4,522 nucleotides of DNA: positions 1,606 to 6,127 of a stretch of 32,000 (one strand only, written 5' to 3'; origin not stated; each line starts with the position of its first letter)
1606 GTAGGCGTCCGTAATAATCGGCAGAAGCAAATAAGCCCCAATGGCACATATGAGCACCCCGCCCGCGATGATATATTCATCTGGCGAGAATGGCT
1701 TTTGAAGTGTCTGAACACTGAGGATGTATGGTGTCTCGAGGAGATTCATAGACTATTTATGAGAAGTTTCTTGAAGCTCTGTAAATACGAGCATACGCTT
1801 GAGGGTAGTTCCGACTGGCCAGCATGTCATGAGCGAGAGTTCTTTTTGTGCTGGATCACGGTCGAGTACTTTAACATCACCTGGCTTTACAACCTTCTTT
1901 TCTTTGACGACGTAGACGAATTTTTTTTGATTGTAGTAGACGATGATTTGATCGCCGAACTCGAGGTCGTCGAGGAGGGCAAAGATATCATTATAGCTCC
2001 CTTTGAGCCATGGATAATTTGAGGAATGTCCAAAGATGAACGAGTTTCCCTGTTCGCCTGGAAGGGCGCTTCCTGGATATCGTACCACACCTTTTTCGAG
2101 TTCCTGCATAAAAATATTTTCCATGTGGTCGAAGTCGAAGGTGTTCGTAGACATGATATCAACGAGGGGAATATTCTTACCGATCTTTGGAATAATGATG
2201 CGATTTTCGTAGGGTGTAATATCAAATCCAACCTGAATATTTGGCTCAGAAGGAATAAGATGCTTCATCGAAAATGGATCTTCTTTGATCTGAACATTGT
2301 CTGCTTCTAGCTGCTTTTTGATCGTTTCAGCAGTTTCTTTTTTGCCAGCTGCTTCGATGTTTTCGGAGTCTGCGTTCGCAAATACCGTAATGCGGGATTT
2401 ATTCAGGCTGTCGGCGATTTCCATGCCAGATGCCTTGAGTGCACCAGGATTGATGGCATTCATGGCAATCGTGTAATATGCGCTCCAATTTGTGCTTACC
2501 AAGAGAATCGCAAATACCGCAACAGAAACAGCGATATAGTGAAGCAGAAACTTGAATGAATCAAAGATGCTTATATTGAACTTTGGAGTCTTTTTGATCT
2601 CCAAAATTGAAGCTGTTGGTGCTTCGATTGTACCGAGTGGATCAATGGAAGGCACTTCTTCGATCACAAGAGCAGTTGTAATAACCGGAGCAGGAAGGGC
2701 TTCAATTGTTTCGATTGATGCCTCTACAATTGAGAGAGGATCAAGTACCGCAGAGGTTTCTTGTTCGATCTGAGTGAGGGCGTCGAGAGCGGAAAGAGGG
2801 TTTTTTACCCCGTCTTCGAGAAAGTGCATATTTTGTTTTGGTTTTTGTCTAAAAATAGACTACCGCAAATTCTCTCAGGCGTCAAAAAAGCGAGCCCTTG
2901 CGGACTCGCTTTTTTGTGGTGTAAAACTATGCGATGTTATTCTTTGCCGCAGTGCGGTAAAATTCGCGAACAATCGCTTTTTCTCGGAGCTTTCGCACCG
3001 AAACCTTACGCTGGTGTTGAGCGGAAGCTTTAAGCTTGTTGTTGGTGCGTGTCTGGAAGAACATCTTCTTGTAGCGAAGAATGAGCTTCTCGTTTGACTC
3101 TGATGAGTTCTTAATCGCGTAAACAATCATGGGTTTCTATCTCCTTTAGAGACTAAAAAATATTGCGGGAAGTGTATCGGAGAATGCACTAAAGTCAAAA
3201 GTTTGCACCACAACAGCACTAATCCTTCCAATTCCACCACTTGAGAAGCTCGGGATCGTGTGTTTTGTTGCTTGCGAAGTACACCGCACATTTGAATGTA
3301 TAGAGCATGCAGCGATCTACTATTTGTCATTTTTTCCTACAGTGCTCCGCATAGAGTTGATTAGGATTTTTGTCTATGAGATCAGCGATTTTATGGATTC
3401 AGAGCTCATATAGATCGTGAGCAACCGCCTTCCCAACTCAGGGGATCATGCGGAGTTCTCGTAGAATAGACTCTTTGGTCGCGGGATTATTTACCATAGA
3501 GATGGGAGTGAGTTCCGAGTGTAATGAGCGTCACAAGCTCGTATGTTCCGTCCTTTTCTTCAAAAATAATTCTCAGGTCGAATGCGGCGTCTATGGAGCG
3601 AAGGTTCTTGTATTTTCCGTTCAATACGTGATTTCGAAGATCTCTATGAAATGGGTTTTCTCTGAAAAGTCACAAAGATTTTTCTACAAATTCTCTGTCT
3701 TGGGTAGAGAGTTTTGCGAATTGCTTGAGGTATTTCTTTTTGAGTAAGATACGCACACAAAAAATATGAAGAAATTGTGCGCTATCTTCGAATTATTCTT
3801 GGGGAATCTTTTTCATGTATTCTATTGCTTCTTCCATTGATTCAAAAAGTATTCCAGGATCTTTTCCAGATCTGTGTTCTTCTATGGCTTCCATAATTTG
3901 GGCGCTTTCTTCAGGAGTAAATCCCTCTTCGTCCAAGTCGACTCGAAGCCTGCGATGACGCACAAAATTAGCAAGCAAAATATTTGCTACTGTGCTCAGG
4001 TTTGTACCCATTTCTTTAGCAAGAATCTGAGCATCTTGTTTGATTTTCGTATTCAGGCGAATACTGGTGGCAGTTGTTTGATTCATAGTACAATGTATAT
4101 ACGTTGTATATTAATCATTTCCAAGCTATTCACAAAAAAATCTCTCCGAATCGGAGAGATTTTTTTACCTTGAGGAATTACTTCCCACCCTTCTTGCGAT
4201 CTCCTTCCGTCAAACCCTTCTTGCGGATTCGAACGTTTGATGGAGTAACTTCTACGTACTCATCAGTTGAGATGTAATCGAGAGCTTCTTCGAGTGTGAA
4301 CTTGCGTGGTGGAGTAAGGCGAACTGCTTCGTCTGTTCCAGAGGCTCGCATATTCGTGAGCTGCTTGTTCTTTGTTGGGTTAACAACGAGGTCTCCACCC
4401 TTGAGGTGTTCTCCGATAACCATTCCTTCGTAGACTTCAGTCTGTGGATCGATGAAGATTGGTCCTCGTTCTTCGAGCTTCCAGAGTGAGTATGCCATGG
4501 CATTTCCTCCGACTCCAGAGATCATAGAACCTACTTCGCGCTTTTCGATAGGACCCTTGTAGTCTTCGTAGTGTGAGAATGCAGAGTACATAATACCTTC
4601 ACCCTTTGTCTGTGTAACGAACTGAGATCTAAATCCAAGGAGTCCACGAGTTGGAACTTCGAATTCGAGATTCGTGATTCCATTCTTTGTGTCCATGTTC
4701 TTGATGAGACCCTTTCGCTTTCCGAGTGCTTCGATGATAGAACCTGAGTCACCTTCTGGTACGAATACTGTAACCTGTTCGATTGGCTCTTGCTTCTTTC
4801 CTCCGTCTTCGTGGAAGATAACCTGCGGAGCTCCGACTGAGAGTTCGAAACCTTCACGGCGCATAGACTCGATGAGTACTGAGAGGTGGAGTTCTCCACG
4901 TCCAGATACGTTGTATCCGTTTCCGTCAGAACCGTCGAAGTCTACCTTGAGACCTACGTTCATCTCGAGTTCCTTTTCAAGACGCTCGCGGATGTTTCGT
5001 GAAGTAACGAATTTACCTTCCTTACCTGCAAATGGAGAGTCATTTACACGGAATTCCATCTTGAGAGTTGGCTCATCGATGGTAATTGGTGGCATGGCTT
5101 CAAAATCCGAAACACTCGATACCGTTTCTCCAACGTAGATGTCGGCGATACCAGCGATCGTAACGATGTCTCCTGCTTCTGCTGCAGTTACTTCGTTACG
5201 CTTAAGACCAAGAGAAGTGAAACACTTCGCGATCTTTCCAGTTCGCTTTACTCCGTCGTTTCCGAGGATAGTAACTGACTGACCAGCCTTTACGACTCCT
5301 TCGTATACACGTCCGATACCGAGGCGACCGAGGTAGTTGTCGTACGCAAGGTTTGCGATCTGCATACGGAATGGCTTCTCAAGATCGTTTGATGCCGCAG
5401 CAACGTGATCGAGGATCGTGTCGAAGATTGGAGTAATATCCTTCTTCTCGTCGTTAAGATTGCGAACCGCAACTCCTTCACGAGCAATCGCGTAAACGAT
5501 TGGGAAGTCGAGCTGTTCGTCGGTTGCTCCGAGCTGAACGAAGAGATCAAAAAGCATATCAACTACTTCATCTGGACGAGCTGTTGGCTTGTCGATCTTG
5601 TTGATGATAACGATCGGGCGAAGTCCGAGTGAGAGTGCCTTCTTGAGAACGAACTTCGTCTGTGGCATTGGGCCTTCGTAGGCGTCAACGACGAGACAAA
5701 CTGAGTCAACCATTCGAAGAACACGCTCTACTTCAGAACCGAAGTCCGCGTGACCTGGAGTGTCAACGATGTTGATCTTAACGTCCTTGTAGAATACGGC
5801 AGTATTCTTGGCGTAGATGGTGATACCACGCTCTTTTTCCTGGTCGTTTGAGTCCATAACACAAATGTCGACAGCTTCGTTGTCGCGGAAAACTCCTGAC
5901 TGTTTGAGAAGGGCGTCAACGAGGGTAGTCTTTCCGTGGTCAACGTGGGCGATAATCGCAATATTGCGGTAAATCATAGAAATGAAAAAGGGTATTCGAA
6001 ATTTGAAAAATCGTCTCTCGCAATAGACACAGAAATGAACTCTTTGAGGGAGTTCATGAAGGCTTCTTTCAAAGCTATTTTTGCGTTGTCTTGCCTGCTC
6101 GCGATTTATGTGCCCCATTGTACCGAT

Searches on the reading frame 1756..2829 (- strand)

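Call 72: search_protein_families(library=pfam, max_evalue=0.001, proteins=[window:1756-2829:-])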
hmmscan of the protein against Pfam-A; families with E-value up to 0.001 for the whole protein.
window:1756-2829:- (358 aa): 1 family
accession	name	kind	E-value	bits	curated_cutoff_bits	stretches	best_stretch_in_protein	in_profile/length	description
PF04203.18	Sortase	-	6.5e-23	81.3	26.6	1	212-352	2-124/125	Sortase domain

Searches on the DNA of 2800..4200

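Call 66: search_rna_families(source=window, start=2800, end=4200, threshold=evalue, max_evalue=1)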
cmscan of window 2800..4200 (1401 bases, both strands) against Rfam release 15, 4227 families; matches with E-value up to 1: 5.
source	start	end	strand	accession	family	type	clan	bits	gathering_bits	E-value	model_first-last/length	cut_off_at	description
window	2863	2933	-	RF04248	MIR7486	Gene; miRNA;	-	26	67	0.069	1-87/87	no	MIR7486 microRNA precursor family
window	4089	4167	+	RF01859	Phe_leader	Cis-reg; leader;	-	24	55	0.27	1-125/125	no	Phenylalanine leader peptide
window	2880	2971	-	RF02059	STnc50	Gene; sRNA;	-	23.6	55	0.34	1-84/84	no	Salmonella enterica sRNA STnc40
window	2883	2916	+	RF04248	MIR7486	Gene; miRNA;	-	22.7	67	0.43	27-60/87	no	MIR7486 microRNA precursor family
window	4130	4200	-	RF02637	EF0408_EF0409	Gene; sRNA;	-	13.5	440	0.97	335-412/412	5'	Enterococcus sRNA EF0408_EF0409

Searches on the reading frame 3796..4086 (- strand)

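Call 72: search_protein_families(library=pfam, max_evalue=0.001, proteins=[window:3796-4086:-])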
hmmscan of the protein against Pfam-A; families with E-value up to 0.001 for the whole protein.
window:3796-4086:- (97 aa): 1 family
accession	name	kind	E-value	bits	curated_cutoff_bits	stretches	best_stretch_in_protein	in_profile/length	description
PF04221.18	RelB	-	5.9e-06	26.5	22.4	1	7-82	4-70/82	RelB antitoxin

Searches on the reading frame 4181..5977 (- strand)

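Call 72: search_protein_families(library=pfam, max_evalue=0.001, proteins=[window:4181-5977:-])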
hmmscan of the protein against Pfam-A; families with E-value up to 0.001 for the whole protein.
window:4181-5977:- (599 aa): 6 families
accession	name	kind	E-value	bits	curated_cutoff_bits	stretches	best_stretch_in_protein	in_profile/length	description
PF00009.33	GTP_EFTU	-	5.6e-55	186.3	26.5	1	3-177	3-181/188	Elongation factor Tu GTP binding domain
PF21018.2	BipA_C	-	1.1e-44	151.1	23.8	1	483-590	2-109/110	TypA/BipA C-terminal domain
PF00679.30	EFG_C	-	5.4e-21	74.9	27.9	1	396-479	3-87/89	Elongation factor G C-terminus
PF03144.31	GTP_EFTU_D2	-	4.5e-11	43.5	30.3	1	217-286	1-72/73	Elongation factor Tu domain 2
PF22042.2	EF-G_D2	-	6.1e-08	33.1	27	1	202-288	1-83/84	Elongation factor G domain 2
PF01926.29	MMR_HSR1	-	2e-05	25.1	21.9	1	6-127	2-113/113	50S ribosome-binding GTPase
